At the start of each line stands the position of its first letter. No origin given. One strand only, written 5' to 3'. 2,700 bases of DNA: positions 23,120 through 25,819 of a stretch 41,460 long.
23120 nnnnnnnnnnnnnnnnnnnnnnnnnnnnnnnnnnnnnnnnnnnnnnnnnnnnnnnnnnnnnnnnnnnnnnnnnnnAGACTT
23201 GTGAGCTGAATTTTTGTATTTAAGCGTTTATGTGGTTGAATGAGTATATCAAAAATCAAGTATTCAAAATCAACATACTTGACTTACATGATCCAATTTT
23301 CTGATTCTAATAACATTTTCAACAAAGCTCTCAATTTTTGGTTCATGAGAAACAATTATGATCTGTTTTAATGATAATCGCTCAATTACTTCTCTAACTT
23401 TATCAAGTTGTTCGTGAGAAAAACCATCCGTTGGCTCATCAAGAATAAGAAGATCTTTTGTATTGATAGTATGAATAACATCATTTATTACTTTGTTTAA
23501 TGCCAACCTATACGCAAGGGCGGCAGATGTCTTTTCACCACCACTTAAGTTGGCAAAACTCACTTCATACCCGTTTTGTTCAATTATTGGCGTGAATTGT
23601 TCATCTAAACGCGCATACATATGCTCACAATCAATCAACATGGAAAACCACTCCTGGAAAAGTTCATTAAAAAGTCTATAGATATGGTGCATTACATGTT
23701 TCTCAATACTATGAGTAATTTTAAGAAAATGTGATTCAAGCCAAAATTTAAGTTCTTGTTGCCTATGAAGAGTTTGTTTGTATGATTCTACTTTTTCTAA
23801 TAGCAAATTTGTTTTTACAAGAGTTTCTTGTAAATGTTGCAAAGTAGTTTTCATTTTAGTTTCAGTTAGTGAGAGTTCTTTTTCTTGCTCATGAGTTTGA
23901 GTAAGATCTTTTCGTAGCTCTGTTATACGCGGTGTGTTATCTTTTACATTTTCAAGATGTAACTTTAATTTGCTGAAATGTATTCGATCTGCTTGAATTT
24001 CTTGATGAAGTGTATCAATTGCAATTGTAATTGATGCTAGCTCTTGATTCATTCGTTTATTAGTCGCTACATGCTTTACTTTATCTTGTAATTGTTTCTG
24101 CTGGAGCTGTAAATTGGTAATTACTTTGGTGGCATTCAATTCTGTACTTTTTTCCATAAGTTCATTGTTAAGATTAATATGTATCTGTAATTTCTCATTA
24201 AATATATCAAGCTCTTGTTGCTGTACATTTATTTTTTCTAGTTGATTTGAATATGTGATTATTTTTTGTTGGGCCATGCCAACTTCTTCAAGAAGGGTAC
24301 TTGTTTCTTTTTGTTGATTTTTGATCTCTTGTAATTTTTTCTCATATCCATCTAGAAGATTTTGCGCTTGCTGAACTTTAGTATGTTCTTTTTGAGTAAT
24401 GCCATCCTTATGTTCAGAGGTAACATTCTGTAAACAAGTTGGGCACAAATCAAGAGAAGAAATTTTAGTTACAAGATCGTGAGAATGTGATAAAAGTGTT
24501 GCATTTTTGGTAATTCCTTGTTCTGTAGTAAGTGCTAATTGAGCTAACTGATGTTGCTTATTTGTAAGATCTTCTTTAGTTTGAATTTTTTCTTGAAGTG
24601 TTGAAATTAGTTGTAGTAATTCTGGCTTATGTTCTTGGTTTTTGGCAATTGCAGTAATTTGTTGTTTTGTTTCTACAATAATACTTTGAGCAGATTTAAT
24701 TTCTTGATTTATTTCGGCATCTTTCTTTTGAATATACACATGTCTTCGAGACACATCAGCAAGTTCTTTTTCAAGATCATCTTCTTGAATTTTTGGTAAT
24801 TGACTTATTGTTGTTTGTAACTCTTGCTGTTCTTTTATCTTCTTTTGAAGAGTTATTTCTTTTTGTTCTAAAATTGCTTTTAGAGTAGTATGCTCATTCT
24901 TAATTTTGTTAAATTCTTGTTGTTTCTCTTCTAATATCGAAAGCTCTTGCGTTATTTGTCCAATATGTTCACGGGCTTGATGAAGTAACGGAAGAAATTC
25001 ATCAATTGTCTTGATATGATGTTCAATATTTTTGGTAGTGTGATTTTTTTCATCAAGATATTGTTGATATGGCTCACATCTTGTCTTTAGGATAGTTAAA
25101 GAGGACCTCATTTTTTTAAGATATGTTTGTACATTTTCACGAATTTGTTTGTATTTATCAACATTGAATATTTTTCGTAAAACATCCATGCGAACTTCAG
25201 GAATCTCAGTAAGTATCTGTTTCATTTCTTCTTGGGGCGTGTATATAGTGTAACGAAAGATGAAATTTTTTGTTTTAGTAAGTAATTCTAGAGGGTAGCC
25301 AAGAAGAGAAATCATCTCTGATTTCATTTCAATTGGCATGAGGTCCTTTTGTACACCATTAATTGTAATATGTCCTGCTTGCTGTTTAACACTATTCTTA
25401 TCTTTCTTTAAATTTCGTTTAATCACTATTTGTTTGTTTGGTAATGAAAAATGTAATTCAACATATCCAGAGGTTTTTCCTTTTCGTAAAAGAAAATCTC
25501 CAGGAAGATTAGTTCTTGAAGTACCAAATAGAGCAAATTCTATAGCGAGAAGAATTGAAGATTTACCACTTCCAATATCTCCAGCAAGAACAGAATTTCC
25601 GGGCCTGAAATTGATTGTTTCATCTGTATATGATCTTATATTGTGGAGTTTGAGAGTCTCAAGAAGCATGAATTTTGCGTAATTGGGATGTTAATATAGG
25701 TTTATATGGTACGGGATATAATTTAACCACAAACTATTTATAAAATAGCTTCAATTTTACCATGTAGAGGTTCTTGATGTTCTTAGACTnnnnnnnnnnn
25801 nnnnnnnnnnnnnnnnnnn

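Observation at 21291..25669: Rad50-type ATPase without Mre11, followed by an orphan protein and a PIN-PhoH ATPase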

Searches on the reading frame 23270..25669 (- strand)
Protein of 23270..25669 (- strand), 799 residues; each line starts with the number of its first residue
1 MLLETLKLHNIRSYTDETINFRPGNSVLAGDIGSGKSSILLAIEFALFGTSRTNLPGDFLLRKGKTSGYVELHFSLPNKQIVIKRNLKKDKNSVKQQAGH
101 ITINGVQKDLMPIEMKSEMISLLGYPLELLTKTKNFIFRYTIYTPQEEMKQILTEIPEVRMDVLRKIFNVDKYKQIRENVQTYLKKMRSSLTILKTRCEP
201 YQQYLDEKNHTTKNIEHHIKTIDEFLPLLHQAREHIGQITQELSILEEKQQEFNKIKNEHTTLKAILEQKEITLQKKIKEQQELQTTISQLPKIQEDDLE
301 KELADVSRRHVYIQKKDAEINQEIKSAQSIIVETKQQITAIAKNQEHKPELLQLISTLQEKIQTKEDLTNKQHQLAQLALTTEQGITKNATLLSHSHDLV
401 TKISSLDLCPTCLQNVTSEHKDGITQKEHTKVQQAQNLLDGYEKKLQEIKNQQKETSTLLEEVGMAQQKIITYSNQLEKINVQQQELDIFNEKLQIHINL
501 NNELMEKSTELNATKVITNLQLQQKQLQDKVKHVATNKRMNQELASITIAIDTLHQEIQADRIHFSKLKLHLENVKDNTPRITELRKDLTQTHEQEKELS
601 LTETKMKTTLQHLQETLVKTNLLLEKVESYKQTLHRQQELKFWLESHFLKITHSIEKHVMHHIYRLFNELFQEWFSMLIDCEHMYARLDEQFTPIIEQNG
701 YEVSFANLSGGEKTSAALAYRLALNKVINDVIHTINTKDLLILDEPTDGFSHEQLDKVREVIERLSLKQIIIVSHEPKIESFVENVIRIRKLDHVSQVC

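Call 3: search_protein_families(library=pfam, proteins=[window:23270-25669:-], max_evalue=0.01)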
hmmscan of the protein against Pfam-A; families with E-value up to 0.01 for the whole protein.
window:23270-25669:- (799 aa): 5 families
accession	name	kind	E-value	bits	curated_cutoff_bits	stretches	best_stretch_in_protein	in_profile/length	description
PF13476.12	AAA_23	-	5.1e-20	73.4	27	1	6-242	2-192/201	AAA domain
PF02463.25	SMC_N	-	2.5e-13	50.4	40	2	3-97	2-114/220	RecF/RecN/SMC N terminal domain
PF13555.12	AAA_29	-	1.1e-06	28.8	27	1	3-53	1-52/61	P-loop containing region of AAA domain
PF13304.12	AAA_21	-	9.4e-06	26.3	27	1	695-779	225-302/304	AAA domain, putative AbiEii toxin, Type IV TA system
PF13558.12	SbcC_Walker_B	-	0.00048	20.8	27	1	702-762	27-88/90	SbcC/RAD50-like, Walker B motif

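Call 4: search_protein_families(library=padloc, proteins=[window:23270-25669:-], max_evalue=0.01)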
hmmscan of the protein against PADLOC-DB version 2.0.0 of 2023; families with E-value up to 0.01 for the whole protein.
window:23270-25669:- (799 aa): 18 families
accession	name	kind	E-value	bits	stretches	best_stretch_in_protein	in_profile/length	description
PDLC03859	LmuB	-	2.8e-30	104.1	2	4-573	6-498/611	-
PDLC04135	mad3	-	1.1e-20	72.6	1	3-796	2-345/374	mads_3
PDLC03862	LmuB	-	1.4e-13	48.1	1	18-114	22-114/643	-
PDLC02979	AriA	-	7.5e-11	40.4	1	1-366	1-275/373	-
PDLC03863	LmuB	-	2.9e-08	30.9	1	4-382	6-414/610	-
PDLC00277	PtuA1|PtuA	-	3.1e-08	31.3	1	1-49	1-49/423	AAA ATPase domain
PDLC02980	AriA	-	5.9e-08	31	1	677-778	220-301/304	-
PDLC00278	PtuA1|PtuA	-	7.9e-08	30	1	1-48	1-48/436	AAA ATPase domain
PDLC03868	LmuB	-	1.5e-06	24.8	1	166-404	236-479/1035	-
PDLC02741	PbeC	-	5.3e-05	19.9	1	1-95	1-108/644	PbeC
PDLC02668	DndD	-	5.9e-05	20.2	2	1-51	1-58/659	DndD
PDLC03865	LmuB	-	6.7e-05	19.3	1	13-222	13-222/1007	-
PDLC02730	PbeC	-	8.9e-05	19.4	1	502-773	363-629/651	PbeC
PDLC02913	ATPase_I-A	-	0.00011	19.4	1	2-45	53-96/508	-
PDLC00519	JetC1|JetC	-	0.00014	18.2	1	3-52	4-52/1097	DUF3584 domain; MukB-like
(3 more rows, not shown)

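Call 5: search_protein_families(library=ncbifam, proteins=[window:23270-25669:-], max_evalue=0.01)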
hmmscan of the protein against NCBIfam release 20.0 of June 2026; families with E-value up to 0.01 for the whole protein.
window:23270-25669:- (799 aa): 18 families
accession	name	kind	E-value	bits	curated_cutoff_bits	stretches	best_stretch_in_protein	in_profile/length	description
NF003034.1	PRK03918.1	equivalog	1.1e-46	159.3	700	3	1-379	1-378/878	DNA double-strand break repair ATPase Rad50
NF041034.1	Rad50_Sulf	equivalog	5.3e-36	123.8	1000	2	1-383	1-358/872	DNA double-strand break repair ATPase Rad50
NF002244.0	PRK01156.1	equivalog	6.8e-31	107.2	847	2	1-376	1-359/895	DNA double-strand break repair ATPase Rad50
NF045487.1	ASRP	equivalog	5.5e-27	94.6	300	2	16-536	7-436/593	archaea-specific SMC-related protein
NF041035.1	Rad50_Halo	equivalog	5e-26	91.4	1000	2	1-363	1-362/883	DNA double-strand break repair ATPase Rad50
NF002572.0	PRK02224.1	equivalog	2.2e-25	89.1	1087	3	1-95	1-95/888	DNA double-strand break repair ATPase Rad50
TIGR00618.1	sbcc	subfamily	9.8e-20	70.1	478.5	2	5-376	5-370/1043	exonuclease subunit SbcC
NF053563.1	Rkd4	equivalog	8.8e-19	67.1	860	2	3-51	3-51/747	arcadin-4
NF041751.2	sbcc_Staph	equivalog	2.2e-11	42.5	920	1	5-190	5-197/1007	exonuclease subunit SbcC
TIGR00611.2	recf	equivalog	5.7e-09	35.6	172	1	3-96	1-92/339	DNA replication/repair protein RecF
NF045780.1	TrlF_fam_ATP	equivalog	1.1e-07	30.9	350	1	16-394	302-682/944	TrlF family AAA-like ATPase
TIGR02169.1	SMC_prok_A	equivalog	3.1e-07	28.5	729.4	1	3-92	2-105/1165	chromosome segregation protein SMC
NF010680.0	PRK14079.1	equivalog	7.2e-07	28.5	386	1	1-94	1-93/349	recombination protein F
TIGR02857.1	CydD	equivalog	9.7e-06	24.8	435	1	710-788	455-528/529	thiol reductant ABC exporter subunit CydD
NF040873.1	AztA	equivalog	0.00019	21.1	220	1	735-779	135-181/191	zinc ABC transporter ATP-binding protein AztA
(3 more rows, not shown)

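Call 31: search_solved_structures(query=window:23270-25669:-, max_evalue=0.001)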
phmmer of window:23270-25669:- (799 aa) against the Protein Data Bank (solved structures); distinct sequences matched with E-value up to 0.001: 17.
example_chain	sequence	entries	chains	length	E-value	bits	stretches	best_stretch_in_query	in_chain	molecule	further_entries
3aux_A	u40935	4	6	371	2.4e-23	85.6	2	1-238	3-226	DNA double-strand break repair rad50 ATPase | DNA double-strand break repair Rad50 ATPase,DNA double-strand break repair Rad50 ATPase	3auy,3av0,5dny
5f3w_B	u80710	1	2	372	1.2e-22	83.3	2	1-238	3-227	DNA double-strand break repair Rad50 ATPase,DNA double-strand break repair Rad50 ATPase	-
3qku_A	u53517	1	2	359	7.4e-19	70.7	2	1-182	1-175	DNA double-strand break repair rad50 ATPase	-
3qkt_A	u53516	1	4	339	7.9e-19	70.6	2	1-176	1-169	DNA double-strand break repair rad50 ATPase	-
4nck_A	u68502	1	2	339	2.3e-18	69.1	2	1-176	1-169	DNA double-strand break repair Rad50 ATPase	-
4nch_A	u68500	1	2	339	3.9e-18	68.3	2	1-176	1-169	DNA double-strand break repair Rad50 ATPase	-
4nci_A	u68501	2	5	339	4.4e-18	68.2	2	1-176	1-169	DNA double-strand break repair Rad50 ATPase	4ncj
3qkr_A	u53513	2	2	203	5.6e-10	41.4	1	1-185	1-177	DNA double-strand break repair rad50 ATPase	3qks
1ii8_A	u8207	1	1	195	6.7e-10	41.1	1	1-183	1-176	Rad50 ABC-ATPase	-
3qf7_A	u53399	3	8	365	8.4e-09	37.5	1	4-187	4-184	Rad50 | Probable DNA double-strand break repair Rad50 ATPase,Probable DNA double-strand break repa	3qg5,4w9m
1f2t_B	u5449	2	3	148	1.5e-08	36.7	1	665-790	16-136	RAD50 ABC-ATPASE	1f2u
3qkr_B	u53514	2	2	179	1.6e-08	36.6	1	660-790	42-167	DNA double-strand break repair rad50 ATPase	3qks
1ii8_B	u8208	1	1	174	1.6e-08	36.6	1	662-790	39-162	Rad50 ABC-ATPase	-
1us8_B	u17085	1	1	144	7.3e-08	34.4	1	665-790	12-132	DNA DOUBLE-STRAND BREAK REPAIR RAD50 ATPASE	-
3tho_A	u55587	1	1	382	1.4e-07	33.4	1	4-187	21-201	Probable DNA double-strand break repair Rad50 ATPase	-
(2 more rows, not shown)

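Call 38: find_related_loci(query=A3, collection=genome_contigs, flank=10000)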
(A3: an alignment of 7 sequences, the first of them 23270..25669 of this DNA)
Query A3 (799 aa) in genome_contigs; peptide patterns used: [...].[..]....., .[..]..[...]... (x = any residue, [..] = any of these).
599 stretches matched a pattern (row limit reached: there are more); 527 encode a relative of the query (tblastn E <= 1e-3); the best 80 are kept; 80 distinct loci.
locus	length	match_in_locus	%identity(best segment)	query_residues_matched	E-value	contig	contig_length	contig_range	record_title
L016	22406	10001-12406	47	1-799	0e+0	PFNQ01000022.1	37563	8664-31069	MAG: Candidatus Woesearchaeota archaeon CG_4_10_14_0_2_um_filter_33_13 CG_4_10_14_0.2_scaffold_328_c, whole genome shotg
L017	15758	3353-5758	43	1-799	0e+0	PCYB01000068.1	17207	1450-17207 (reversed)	MAG: Candidatus Woesearchaeota archaeon CG10_big_fil_rev_8_21_14_0_10_36_11 CG10_8_21_14_0.10_scaffold_3004_c, whole gen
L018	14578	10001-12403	43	1-798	0e+0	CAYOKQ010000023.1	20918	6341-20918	MAG TPA_asm: uncultured Methanosarcinales archaeon isolate binchicken_co125_1105 genome assembly, contig: NODE_5093_leng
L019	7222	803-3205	44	1-798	0e+0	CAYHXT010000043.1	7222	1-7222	MAG TPA_asm: uncultured Methanosarcinales archaeon isolate ERP119705_co16_404 genome assembly, contig: NODE_8166_length_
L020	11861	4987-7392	45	1-799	0e+0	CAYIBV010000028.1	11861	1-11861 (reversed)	MAG TPA_asm: uncultured Methanosarcinales archaeon isolate ERP119705_co19_921 genome assembly, contig: NODE_5451_length_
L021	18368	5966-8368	44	1-799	0e+0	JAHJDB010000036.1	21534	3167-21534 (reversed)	MAG: Nanoarchaeota archaeon isolate Modern_marine.mb.327 Modern_marine.mb.327_k141_804690, whole genome shotgun sequence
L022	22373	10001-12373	43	1-799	0e+0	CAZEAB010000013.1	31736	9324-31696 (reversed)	MAG TPA_asm: uncultured Methanosarcinales archaeon isolate SRP200020_co5_83 genome assembly, contig: NODE_2114_length_31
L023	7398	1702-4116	44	1-798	0e+0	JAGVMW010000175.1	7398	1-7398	MAG: archaeon isolate DeMMO3_35 c_000000096983, whole genome shotgun sequence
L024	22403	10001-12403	44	1-798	0e+0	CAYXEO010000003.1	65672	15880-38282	MAG TPA_asm: uncultured Methanosarcinales archaeon isolate SRP077602_co6_159 genome assembly, contig: NODE_653_length_65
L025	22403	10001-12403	43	1-798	0e+0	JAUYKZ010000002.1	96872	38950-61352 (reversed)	MAG: archaeon isolate C24_metabat.bin.228 C24_k141_144571, whole genome shotgun sequence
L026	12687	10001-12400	44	1-798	0e+0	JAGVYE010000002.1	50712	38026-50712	Candidatus Woesearchaeota archaeon isolate RIFCSPHIGHO2_02_FULL_38_13 rifcsphigho2_02_scaffold_651, whole genome shotgun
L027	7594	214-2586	43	10-798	0e+0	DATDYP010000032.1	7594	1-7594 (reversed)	MAG TPA_asm: Candidatus Nanoarchaeia archaeon isolate SMAG_U8168 k141_1115245, whole genome shotgun sequence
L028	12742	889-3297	44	1-798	0e+0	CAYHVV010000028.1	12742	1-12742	MAG TPA_asm: uncultured Methanosarcinales archaeon isolate ERP119705_co15_611 genome assembly, contig: NODE_5610_length_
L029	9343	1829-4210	43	9-799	0e+0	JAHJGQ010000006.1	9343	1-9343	MAG: Nanoarchaeota archaeon isolate Modern_marine_glass_biofilm.mb.79 Modern_marine_glas.mb.79_k141_12783, whole genome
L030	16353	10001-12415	44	1-799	2e-180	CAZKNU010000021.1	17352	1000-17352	MAG TPA_asm: uncultured Methanosarcinales archaeon isolate binchicken_co191_55 genome assembly, contig: NODE_2303_length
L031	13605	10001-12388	43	1-794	8e-180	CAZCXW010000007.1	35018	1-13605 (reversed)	MAG TPA_asm: uncultured Methanosarcinales archaeon isolate binchicken_co38_1374 genome assembly, contig: NODE_2552_lengt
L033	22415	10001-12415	43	1-798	2e-177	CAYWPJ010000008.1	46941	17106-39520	MAG TPA_asm: uncultured Methanosarcinales archaeon isolate binchicken_co266_71 genome assembly, contig: NODE_1486_length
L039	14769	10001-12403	41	1-798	2e-169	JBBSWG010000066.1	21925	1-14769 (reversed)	MAG: Nanoarchaeota archaeon isolate H51-bin332_1 H51_bin332_1_000000000066, whole genome shotgun sequence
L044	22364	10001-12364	39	1-791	6e-155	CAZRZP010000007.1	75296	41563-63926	MAG TPA_asm: uncultured Methanosarcinales archaeon isolate SRP200020_co5_201 genome assembly, contig: NODE_463_length_75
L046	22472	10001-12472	38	1-799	2e-150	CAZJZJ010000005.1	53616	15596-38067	MAG TPA_asm: uncultured Methanosarcinales archaeon isolate SRP077602_co6_417 genome assembly, contig: NODE_965_length_53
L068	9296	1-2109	42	99-799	7e-140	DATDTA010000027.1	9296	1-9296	MAG TPA_asm: Candidatus Nanoarchaeia archaeon isolate SMAG_U8017 k141_689225, whole genome shotgun sequence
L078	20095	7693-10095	43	1-799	0e+0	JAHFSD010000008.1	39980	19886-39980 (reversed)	MAG: archaeon isolate nzgw59 NODE_640_length_39981_cov_3.697265, whole genome shotgun sequence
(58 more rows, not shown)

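Call 47: search_protein_families(library=pfam, proteins=[L016:13013-14602:-, L021:8636-9910:+, L046:13958-15460:+, L017:5817-6353:+, L068:2189-3577:+, L016:14616-15122:-, L017:1567-2802:-, L078:16287-16835:+, L016:8687-9604:-, L017:7759-8583:-], max_evalue=0.001)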
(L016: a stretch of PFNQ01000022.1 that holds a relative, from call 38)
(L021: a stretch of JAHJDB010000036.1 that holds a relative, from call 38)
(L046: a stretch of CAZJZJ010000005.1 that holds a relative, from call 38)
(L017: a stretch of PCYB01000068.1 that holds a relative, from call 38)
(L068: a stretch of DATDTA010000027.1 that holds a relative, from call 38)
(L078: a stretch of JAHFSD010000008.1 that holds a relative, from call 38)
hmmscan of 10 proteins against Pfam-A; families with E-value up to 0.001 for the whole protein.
L016:13013-14602:- (529 aa): 3 families
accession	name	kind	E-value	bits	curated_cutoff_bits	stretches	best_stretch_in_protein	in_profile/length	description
PF02562.22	PhoH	-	4.3e-29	101.9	27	1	282-511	17-188/205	PhoH-like protein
PF13245.12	AAA_19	-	3.5e-05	24.4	25.1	0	438-477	89-128/134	AAA domain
PF13604.12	AAA_30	-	0.0002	21.6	27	0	439-476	88-126/191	AAA domain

L021:8636-9910:+ (424 aa): 0 families

L046:13958-15460:+ (500 aa): 1 family
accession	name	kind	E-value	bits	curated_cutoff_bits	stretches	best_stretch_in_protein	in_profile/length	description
PF13598.12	DUF4139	-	0.00027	21.2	31.8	0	265-346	111-200/205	Domain of unknown function (DUF4139)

L017:5817-6353:+ (178 aa): 0 families

L068:2189-3577:+ (462 aa): 6 families
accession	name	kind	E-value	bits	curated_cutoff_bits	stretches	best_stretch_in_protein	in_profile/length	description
PF02562.22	PhoH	-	7.7e-49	166.4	27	1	240-448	1-188/205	PhoH-like protein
PF13638.12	PIN_4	-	2.5e-21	76.8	21.9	1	11-151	1-127/132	PIN domain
PF13604.12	AAA_30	-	1.4e-06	28.7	27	1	245-415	3-128/191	AAA domain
PF00270.35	DEAD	-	5.9e-06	26.5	26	1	265-392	19-133/167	DEAD/DEAH box helicase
PF13245.12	AAA_19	-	0.0001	22.9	25.1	1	264-415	15-129/134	AAA domain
PF13401.12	AAA_22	-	0.00074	20.3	27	0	266-400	11-108/130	AAA domain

L016:14616-15122:- (168 aa): 0 families

L017:1567-2802:- (411 aa): 3 families
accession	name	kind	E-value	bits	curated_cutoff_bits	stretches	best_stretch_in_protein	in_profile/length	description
PF00113.28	Enolase_C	-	1.3e-110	369.8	21.5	1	143-409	3-281/296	Enolase, C-terminal TIM barrel domain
PF03952.21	Enolase_N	-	3.5e-53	179.7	35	1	4-132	1-131/131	Enolase, N-terminal domain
PF13378.12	MR_MLE_C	-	2.9e-09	37.4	29.4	1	267-363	59-154/219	Enolase C-terminal domain-like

L078:16287-16835:+ (182 aa): 0 families

L016:8687-9604:- (305 aa): 1 family
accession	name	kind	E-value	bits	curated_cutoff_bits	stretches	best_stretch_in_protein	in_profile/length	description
PF00265.24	TK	-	1.4e-39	136.2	20.6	2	103-287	1-175/176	Thymidine kinase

L017:7759-8583:- (274 aa): 1 family
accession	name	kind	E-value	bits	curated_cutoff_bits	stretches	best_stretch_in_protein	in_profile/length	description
PF07136.16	DUF1385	-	5.2e-82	275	22.1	1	49-273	3-225/227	Protein of unknown function (DUF1385)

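Call 61: list_cluster_members(proteins=[window:23270-25669:-, window:22622-23194:-, window:21291-22625:-])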
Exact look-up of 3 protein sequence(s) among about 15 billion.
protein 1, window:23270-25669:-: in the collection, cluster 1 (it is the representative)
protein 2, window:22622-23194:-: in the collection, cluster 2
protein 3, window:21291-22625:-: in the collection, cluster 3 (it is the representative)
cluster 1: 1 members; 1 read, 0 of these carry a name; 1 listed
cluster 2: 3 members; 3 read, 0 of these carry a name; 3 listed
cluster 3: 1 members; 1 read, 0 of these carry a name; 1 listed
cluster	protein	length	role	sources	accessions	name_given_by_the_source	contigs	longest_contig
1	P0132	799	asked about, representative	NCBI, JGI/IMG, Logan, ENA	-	-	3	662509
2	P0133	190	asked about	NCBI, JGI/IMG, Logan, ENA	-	-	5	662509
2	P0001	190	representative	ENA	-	-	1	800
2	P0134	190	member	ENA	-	-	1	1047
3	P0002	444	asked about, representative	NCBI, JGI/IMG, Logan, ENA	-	-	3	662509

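Call 72: search_protein_families(library=pfam, proteins=[L078:10370-10696:+, L078:11630-11869:+, L078:11866-12255:+, L033:12443-13102:-, L022:12416-12835:+, L019:3217-3588:-, L027:2552-3310:-, L039:12976-13923:+, L031:12424-13125:-, L078:10791-11375:+], max_evalue=0.01)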
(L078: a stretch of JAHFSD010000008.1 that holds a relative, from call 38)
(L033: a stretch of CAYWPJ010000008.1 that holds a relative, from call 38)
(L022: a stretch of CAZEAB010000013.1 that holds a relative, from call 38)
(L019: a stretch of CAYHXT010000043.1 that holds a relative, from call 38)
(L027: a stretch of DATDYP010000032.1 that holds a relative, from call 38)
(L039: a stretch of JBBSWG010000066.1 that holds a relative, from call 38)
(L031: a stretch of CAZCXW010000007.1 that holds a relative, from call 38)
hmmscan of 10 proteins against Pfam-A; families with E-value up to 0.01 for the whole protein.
L078:10370-10696:+ (108 aa): 3 families
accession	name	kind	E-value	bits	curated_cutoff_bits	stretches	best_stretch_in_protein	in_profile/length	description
PF01909.29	NTP_transf_2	-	9.6e-14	52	21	1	12-92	2-86/93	Nucleotidyltransferase domain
PF18765.7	Polbeta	-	2e-10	41.1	26.9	1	18-92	7-80/93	Polymerase beta, Nucleotidyltransferase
PF22600.2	MTPAP-like_central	-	0.00048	20.7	27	1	4-92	22-80/139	Poly(A) RNA polymerase, mitochondrial-like, central palm domain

L078:11630-11869:+ (79 aa): 0 families

L078:11866-12255:+ (129 aa): 1 family
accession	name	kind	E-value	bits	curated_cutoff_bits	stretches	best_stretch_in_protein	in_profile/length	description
PF10130.15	PIN_2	-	3.7e-19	69.7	22.4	1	7-116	2-119/133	PIN domain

L033:12443-13102:- (219 aa): 0 families

L022:12416-12835:+ (139 aa): 0 families

L019:3217-3588:- (123 aa): 0 families

L027:2552-3310:- (252 aa): 0 families

L039:12976-13923:+ (315 aa): 1 family
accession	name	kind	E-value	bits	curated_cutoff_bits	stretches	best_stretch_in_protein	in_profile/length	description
PF02661.23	Fic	-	2.3e-19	70.4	24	1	163-259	3-93/93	Fic/DOC family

L031:12424-13125:- (233 aa): 1 family
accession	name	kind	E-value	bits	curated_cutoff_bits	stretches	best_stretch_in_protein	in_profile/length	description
PF05153.21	MIOX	-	0.0062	16.6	25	0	49-105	183-238/249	Myo-inositol oxygenase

L078:10791-11375:+ (194 aa): 1 family
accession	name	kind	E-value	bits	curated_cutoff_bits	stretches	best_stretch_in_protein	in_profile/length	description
PF04893.22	Yip1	-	0.0003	21.1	28.6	1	22-173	5-172/173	Yip1 domain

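Call 73: search_protein_families(library=padloc, proteins=[L044:12463-13746:+, L021:8636-9910:+, L016:13013-14602:-, L016:14616-15122:-, L027:2552-3310:-, L033:12443-13102:-, L039:12976-13923:+], max_evalue=0.01)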
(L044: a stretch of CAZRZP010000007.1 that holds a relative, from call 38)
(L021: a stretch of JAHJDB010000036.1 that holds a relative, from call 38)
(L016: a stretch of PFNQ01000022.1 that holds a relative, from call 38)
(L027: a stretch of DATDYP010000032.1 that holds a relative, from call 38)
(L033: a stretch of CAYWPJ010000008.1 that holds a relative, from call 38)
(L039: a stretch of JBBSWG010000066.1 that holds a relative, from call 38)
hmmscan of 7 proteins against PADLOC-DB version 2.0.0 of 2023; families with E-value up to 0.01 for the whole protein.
L044:12463-13746:+ (427 aa): 0 families

L021:8636-9910:+ (424 aa): 1 family
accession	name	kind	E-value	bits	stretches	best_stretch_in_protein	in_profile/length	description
PDLC02545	PglZ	-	0.0085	12.5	0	197-262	522-582/750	PglZ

L016:13013-14602:- (529 aa): 3 families
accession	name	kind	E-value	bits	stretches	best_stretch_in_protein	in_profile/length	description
PDLC02372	Nhi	-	3e-05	20.9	1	441-481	265-303/470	-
PDLC00104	GajB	-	0.0015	15.4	0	442-481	168-206/574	UrvD helicase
PDLC02350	AbiO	-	0.0033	14.2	0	285-306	192-213/468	AbiO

L016:14616-15122:- (168 aa): 0 families

L027:2552-3310:- (252 aa): 1 family
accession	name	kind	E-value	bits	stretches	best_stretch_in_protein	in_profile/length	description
PDLC03872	LmuC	-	0.0073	13.8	0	62-107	35-80/220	-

L033:12443-13102:- (219 aa): 0 families

L039:12976-13923:+ (315 aa): 7 families
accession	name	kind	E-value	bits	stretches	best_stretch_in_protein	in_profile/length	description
PDLC04836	PDC-S04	-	5.4e-33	112.2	1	88-304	10-230/244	-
PDLC04840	PDC-S04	-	4.1e-29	99.9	1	96-297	4-212/227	-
PDLC03963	SoFic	-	6.5e-29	99.4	1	94-306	45-266/361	-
PDLC04837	PDC-S04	-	1.3e-28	97.8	1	82-294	5-218/234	-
PDLC04839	PDC-S04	-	2.9e-12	44.7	1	197-291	98-193/205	-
PDLC04966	PDC-S24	-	2.4e-11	41.2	1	194-264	271-341/497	-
PDLC04838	PDC-S04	-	6.5e-09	33.9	1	224-301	127-202/209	-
